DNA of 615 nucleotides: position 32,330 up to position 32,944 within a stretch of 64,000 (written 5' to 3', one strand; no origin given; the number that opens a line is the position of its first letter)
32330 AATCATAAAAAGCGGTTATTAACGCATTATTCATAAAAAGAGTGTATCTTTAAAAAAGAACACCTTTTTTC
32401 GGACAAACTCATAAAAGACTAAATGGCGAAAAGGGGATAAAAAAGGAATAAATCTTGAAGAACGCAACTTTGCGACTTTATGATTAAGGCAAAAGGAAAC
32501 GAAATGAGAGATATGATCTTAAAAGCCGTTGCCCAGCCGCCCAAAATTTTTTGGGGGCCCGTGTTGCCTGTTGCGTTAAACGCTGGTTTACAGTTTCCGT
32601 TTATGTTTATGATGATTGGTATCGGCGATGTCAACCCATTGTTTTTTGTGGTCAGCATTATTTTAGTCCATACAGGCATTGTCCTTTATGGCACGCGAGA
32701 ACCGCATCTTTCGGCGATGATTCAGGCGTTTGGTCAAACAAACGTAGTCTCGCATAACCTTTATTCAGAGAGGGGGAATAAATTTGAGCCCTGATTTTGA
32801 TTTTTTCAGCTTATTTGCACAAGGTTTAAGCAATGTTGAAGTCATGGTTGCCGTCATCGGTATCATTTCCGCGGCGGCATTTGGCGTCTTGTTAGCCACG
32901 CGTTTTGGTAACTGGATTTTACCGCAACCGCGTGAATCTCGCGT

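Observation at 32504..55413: VirB-type T4SS with rvh/cag-like gene order, duplicated VirB8, and no recognisable VirB2, VirB6, VirD4 or relaxase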

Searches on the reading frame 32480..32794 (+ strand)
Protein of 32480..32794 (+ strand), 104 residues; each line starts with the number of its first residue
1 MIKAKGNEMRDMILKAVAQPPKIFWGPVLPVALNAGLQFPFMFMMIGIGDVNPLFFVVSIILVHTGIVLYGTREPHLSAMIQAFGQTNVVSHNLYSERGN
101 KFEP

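Call 4: search_protein_families(library=pfam, proteins=[window:32480-32794:+], max_evalue=0.1)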
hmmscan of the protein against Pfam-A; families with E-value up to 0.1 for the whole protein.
window:32480-32794:+ (104 aa): 0 families

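Call 10: search_protein_families(library=ncbifam, proteins=[window:32480-32794:+], max_evalue=0.1)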
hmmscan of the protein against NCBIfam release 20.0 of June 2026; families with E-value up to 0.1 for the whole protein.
window:32480-32794:+ (104 aa): 2 families
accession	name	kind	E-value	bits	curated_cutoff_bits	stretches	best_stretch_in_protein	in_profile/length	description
NF052400.1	M48_BAM_BepA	equivalog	0.012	14.5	570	1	35-81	85-131/483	beta-barrel assembly-enhancing protease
NF008615.1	PRK11594.1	equivalog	0.052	13.9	82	1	28-67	3-40/67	p-hydroxybenzoic acid efflux pump operon protein AaeX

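Call 17: search_solved_structures(query=window:32480-32794:+, max_evalue=10, show_alignments=2)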
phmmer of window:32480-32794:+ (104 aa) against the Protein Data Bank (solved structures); distinct sequences matched with E-value up to 10: 1.
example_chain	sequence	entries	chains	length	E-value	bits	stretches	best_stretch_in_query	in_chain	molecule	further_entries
3sr7_A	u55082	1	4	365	0.69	13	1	27-74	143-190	Isopentenyl-diphosphate delta-isomerase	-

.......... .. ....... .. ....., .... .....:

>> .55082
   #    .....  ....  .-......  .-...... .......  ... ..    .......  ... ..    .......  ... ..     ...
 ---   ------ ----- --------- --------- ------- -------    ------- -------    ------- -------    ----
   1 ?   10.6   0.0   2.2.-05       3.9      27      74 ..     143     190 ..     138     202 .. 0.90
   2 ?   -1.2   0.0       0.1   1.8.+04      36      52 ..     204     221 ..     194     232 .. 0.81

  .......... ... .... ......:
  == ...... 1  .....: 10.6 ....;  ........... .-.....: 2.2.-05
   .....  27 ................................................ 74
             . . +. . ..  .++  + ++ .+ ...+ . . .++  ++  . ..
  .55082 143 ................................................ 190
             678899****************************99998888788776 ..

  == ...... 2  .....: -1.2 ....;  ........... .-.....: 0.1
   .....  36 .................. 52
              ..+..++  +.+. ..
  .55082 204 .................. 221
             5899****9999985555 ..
